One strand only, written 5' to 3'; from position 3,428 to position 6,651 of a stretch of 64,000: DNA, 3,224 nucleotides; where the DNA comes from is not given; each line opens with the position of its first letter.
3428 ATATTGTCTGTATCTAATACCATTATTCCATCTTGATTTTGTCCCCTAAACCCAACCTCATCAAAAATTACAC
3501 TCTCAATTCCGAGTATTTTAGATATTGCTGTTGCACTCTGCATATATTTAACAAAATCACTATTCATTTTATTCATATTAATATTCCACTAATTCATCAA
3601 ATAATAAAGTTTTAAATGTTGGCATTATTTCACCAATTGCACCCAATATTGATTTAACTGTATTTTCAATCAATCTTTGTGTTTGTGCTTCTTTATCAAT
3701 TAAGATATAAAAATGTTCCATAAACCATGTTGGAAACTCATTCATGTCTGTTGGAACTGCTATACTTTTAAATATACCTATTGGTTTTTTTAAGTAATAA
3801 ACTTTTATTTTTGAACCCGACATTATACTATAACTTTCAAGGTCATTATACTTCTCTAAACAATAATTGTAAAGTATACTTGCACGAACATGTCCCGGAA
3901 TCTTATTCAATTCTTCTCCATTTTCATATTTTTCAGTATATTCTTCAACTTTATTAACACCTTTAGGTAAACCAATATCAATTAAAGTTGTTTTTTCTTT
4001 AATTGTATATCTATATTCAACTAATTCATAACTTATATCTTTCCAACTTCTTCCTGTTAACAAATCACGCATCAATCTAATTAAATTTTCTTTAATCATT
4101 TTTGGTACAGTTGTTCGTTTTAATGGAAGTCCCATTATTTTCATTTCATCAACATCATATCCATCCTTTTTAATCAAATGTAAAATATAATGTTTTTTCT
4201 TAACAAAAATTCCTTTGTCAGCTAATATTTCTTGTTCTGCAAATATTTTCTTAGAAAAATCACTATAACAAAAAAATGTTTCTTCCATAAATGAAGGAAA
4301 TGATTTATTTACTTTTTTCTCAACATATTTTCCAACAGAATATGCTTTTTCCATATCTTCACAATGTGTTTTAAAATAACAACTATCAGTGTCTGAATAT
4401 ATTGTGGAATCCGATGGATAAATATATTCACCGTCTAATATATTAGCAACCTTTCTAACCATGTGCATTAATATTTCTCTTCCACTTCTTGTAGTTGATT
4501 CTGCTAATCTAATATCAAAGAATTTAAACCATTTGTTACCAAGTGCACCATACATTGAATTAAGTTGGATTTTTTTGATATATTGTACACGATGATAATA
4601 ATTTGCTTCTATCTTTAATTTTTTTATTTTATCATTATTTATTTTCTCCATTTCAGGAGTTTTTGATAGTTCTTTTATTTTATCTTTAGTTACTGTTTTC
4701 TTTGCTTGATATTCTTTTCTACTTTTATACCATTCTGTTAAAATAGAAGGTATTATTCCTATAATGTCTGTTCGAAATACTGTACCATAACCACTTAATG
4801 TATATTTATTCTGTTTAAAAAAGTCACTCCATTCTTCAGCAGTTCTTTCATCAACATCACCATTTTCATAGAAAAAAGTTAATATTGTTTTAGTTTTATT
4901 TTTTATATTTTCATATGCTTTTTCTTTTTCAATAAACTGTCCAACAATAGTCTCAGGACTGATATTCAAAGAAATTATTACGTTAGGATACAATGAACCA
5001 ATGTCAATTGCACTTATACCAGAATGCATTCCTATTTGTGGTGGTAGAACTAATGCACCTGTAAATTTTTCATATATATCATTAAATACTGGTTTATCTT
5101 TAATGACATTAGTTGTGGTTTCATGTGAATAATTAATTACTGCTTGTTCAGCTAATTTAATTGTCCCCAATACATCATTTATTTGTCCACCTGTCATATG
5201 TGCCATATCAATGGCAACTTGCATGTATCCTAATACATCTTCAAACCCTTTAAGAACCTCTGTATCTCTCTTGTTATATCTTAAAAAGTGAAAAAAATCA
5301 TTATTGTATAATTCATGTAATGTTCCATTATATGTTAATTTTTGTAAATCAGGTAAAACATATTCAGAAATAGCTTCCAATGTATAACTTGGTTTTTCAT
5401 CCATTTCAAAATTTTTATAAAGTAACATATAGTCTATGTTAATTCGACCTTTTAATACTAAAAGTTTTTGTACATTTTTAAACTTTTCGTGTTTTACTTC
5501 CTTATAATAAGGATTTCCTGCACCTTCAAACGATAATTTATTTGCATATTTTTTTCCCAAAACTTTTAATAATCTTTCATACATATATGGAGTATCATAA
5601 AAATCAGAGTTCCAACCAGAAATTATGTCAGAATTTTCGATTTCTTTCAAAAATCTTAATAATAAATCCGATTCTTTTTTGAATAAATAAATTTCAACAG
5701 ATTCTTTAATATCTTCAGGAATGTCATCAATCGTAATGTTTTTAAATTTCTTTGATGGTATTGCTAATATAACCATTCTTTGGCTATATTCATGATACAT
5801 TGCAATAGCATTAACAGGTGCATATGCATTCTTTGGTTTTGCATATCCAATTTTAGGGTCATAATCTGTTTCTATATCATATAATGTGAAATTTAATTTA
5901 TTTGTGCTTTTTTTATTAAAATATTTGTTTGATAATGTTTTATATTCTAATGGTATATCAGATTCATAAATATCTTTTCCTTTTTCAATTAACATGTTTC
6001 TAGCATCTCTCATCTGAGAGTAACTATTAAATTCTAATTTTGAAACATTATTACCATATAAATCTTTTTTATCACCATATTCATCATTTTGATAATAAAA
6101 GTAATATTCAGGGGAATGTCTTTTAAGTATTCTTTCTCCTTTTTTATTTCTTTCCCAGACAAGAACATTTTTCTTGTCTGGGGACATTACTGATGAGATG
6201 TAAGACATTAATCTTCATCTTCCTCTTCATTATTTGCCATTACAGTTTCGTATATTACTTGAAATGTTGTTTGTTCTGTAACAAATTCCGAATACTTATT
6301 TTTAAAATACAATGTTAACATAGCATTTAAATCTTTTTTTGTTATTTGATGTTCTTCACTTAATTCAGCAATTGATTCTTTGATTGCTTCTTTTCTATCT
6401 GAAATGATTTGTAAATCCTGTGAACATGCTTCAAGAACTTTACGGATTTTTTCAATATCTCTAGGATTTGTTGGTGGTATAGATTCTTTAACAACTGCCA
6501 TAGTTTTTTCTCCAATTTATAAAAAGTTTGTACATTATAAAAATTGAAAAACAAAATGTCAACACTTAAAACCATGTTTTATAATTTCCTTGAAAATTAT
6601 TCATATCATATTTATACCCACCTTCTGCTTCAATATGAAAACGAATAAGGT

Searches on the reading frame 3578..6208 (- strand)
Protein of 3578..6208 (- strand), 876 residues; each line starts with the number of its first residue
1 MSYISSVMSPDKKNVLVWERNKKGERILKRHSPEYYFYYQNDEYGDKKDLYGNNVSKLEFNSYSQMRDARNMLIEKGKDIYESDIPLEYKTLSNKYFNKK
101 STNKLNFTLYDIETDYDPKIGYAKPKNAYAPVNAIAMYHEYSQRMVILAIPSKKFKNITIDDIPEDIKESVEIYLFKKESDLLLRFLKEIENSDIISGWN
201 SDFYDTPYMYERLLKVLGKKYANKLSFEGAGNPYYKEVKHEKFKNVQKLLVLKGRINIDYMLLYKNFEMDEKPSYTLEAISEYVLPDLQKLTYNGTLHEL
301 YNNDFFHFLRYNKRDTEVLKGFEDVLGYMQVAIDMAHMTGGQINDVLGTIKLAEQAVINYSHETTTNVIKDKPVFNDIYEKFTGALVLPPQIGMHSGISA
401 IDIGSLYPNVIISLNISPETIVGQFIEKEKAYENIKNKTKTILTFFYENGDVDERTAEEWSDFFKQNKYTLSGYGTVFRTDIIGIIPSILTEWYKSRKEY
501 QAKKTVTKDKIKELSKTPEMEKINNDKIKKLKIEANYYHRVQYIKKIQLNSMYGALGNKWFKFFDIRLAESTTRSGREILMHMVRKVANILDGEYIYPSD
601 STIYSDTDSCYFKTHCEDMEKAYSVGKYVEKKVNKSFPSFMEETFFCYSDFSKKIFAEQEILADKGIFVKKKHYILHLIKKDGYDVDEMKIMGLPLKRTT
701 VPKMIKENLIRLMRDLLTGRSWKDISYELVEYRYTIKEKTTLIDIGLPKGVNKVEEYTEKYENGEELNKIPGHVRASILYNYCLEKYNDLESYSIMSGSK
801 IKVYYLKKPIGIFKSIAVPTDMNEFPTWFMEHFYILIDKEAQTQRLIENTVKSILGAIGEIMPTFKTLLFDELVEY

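Call 83: search_protein_families(library=pfam, proteins=[window:3578-6208:-], max_evalue=0.001)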
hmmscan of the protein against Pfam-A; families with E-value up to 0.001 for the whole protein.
window:3578-6208:- (876 aa): 1 family
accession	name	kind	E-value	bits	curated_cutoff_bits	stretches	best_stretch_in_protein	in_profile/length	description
PF00136.26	DNA_pol_B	-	9.6e-32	110.8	23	1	372-743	33-330/453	DNA polymerase family B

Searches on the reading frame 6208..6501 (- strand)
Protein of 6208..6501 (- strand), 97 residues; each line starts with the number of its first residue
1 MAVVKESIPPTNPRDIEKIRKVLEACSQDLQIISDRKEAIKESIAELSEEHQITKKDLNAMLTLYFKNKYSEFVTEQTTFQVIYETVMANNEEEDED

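Call 73: search_protein_families(library=pfam, proteins=[window:6208-6501:-], max_evalue=0.01)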
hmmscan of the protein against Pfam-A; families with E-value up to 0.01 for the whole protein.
window:6208-6501:- (97 aa): 4 families
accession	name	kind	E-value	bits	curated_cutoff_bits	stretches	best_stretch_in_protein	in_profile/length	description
PF11126.13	Phage_DsbA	-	2.1e-05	25.1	25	1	24-88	3-66/67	Transcriptional regulator DsbA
PF21750.2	DACNH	-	0.00017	21.9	27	1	10-51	44-83/107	Probable sensor domain DACNH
PF07074.17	TRAP-gamma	-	0.0039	17.3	25.2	1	28-86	73-129/170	Translocon-associated protein, gamma subunit (TRAP-gamma)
PF07352.17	Phage_Mu_Gam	-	0.0046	17.4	28.3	1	16-81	8-74/149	Bacteriophage Mu Gam like protein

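Call 75: search_protein_families(library=phrogs, proteins=[window:6208-6501:-], max_evalue=0.001)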
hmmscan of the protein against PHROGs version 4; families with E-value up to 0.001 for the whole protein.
window:6208-6501:- (97 aa): 2 families
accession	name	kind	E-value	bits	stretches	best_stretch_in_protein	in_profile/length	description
phrog_639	-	transcription regulation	1e-15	58.7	1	5-91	7-93/95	transcriptional regulator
phrog_12534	-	unknown function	4.3e-07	31.4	1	6-85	8-87/97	-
